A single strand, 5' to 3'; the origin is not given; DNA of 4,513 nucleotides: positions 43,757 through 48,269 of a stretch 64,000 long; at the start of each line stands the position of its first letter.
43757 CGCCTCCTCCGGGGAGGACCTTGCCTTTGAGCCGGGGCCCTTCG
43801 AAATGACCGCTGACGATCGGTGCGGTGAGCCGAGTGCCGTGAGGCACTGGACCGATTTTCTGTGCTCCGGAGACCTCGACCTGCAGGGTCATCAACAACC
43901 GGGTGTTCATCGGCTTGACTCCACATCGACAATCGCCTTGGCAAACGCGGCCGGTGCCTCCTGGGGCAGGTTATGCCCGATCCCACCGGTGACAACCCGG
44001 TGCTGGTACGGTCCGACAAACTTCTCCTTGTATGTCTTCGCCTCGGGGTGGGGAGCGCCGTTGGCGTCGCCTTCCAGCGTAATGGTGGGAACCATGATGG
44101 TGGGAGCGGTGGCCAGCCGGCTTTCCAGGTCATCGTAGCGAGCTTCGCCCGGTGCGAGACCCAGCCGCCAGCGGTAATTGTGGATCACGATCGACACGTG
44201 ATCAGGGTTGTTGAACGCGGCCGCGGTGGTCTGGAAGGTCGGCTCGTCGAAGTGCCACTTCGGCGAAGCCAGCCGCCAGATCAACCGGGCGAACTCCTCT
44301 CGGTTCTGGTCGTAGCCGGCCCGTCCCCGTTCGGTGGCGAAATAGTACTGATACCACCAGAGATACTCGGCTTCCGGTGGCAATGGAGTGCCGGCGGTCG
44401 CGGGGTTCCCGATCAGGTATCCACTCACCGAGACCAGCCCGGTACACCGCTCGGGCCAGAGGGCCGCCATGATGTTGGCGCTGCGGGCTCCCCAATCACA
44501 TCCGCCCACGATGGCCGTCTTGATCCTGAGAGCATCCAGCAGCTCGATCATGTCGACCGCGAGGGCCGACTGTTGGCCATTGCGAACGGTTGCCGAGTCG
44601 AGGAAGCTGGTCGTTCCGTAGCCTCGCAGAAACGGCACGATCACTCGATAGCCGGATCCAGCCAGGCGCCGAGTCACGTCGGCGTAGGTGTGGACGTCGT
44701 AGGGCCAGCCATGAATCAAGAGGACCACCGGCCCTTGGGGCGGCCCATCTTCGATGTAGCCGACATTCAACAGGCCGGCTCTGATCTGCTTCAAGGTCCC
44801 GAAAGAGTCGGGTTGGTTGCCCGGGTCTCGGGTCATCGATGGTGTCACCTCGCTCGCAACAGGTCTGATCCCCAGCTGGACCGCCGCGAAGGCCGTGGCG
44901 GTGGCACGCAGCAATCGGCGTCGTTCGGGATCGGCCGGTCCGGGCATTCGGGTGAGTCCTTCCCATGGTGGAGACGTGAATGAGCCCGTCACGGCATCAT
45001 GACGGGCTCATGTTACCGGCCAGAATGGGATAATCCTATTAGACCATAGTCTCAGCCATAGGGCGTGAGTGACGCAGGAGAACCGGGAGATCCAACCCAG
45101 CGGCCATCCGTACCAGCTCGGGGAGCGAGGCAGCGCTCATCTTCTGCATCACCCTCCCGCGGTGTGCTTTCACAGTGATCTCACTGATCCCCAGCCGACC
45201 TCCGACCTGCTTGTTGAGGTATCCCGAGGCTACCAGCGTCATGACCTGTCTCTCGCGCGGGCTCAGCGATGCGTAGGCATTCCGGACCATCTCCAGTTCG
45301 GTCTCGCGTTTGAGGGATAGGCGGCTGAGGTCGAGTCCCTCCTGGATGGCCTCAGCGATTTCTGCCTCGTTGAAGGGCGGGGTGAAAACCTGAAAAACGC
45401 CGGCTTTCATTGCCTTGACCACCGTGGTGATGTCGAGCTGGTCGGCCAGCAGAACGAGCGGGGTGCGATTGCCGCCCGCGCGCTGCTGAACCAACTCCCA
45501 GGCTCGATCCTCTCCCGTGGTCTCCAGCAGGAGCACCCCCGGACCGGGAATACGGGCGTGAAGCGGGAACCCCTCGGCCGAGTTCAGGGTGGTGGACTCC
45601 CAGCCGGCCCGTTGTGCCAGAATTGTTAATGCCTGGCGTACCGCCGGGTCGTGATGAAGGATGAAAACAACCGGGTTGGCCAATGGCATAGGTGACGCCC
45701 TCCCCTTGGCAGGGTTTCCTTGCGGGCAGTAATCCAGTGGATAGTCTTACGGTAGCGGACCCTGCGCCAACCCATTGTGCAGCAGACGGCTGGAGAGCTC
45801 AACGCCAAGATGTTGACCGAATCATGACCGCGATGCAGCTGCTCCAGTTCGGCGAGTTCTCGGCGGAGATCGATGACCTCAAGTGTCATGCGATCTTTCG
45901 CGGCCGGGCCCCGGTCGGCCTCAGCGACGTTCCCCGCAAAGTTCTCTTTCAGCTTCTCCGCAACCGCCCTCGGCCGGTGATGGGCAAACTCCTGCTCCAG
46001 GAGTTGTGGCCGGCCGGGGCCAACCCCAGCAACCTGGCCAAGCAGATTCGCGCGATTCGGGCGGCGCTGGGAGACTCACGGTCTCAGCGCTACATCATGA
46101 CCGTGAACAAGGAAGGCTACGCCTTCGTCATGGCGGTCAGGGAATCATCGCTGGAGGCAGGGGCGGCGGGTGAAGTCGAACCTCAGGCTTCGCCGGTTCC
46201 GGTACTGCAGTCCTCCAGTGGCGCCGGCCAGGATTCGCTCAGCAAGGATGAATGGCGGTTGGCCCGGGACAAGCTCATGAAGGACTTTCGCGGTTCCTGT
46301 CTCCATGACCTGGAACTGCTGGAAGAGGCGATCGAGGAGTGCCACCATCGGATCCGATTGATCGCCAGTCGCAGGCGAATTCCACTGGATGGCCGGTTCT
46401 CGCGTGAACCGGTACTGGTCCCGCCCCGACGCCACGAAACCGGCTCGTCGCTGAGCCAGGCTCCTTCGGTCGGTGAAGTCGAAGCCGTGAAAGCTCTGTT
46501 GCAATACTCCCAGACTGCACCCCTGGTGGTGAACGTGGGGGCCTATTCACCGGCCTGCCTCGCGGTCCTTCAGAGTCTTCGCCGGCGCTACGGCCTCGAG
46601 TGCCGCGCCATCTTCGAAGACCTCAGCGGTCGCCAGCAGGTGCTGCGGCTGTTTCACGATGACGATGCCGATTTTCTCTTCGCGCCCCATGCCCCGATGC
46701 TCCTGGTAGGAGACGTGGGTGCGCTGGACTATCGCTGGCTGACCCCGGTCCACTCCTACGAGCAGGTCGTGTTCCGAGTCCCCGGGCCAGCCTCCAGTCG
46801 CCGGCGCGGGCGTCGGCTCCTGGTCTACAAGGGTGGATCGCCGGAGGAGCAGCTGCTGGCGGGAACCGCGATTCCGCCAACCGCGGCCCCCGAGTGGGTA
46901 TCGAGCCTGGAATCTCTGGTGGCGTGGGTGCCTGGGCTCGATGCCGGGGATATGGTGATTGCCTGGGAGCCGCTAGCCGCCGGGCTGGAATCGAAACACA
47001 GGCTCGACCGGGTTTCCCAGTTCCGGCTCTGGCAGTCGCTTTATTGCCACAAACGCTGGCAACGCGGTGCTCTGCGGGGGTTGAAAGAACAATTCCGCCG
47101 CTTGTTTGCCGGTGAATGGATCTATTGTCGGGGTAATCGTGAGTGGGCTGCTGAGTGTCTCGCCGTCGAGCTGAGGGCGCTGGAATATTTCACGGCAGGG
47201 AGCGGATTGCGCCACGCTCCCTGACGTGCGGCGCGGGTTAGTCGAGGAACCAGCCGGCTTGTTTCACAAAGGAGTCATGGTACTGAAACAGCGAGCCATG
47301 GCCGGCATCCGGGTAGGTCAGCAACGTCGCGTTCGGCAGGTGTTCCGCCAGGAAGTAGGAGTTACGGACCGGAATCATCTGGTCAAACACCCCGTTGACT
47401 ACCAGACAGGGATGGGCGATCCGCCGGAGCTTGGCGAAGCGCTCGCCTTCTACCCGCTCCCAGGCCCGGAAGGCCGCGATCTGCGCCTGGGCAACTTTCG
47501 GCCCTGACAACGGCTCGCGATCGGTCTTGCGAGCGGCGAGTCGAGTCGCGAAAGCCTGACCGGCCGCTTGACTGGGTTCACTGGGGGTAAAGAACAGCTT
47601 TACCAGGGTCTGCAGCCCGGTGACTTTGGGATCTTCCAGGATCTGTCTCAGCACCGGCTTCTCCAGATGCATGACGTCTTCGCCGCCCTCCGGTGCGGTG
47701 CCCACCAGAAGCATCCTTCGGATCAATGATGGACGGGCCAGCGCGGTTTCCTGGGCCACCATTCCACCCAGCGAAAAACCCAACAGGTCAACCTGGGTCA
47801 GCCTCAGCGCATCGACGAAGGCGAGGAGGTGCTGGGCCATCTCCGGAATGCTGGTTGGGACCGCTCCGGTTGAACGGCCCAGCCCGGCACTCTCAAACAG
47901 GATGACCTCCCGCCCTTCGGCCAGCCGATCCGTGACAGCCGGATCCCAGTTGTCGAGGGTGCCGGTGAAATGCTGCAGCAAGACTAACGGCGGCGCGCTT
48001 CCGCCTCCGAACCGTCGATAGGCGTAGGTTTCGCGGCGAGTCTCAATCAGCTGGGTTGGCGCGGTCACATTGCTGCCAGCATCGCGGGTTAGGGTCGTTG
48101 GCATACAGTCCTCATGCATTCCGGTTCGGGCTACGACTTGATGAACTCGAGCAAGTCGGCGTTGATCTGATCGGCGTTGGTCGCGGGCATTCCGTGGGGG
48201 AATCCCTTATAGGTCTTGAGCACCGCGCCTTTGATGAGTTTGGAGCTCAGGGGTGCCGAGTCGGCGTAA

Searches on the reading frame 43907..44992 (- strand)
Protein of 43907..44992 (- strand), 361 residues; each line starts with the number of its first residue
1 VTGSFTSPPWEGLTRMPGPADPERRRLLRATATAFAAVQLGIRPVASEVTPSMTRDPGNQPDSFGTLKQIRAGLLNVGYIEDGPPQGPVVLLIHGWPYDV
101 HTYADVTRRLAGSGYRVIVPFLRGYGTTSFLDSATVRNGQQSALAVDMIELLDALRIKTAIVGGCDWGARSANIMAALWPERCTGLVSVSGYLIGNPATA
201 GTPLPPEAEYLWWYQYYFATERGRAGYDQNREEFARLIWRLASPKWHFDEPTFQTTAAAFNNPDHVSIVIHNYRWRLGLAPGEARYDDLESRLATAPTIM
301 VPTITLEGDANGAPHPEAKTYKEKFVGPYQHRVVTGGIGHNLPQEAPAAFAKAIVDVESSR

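Call 63: search_protein_families(library=pfam, proteins=[window:43907-44992:-], max_evalue=0.00001)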
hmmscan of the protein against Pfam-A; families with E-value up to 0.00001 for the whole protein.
window:43907-44992:- (361 aa): 1 family
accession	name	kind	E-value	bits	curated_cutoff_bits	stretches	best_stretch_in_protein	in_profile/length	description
PF00561.26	Abhydrolase_1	-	1.5e-14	54.7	25.8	1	88-217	1-127/245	alpha/beta hydrolase fold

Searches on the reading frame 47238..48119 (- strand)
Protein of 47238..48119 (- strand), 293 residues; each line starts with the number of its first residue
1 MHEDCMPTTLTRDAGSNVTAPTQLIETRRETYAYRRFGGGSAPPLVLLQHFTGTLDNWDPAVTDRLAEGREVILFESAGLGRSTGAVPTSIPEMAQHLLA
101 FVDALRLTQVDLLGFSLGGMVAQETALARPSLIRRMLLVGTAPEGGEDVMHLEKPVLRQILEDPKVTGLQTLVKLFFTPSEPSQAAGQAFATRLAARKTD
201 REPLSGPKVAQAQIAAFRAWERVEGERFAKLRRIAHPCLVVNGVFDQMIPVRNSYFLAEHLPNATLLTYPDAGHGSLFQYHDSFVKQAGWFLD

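Call 64: search_protein_families(library=pfam, proteins=[window:47238-48119:-], max_evalue=0.00001)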
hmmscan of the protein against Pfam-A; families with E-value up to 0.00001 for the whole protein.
window:47238-48119:- (293 aa): 3 families
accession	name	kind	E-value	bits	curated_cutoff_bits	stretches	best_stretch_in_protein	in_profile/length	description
PF00561.26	Abhydrolase_1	-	2.6e-23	83.4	25.8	1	43-278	1-242/245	alpha/beta hydrolase fold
PF12697.13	Abhydrolase_6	-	3.4e-13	51.2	26.3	1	57-284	13-214/217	Alpha/beta hydrolase family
PF12146.15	Hydrolase_4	-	7.5e-10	38.9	27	1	66-277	27-235/239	Serine aminopeptidase, S33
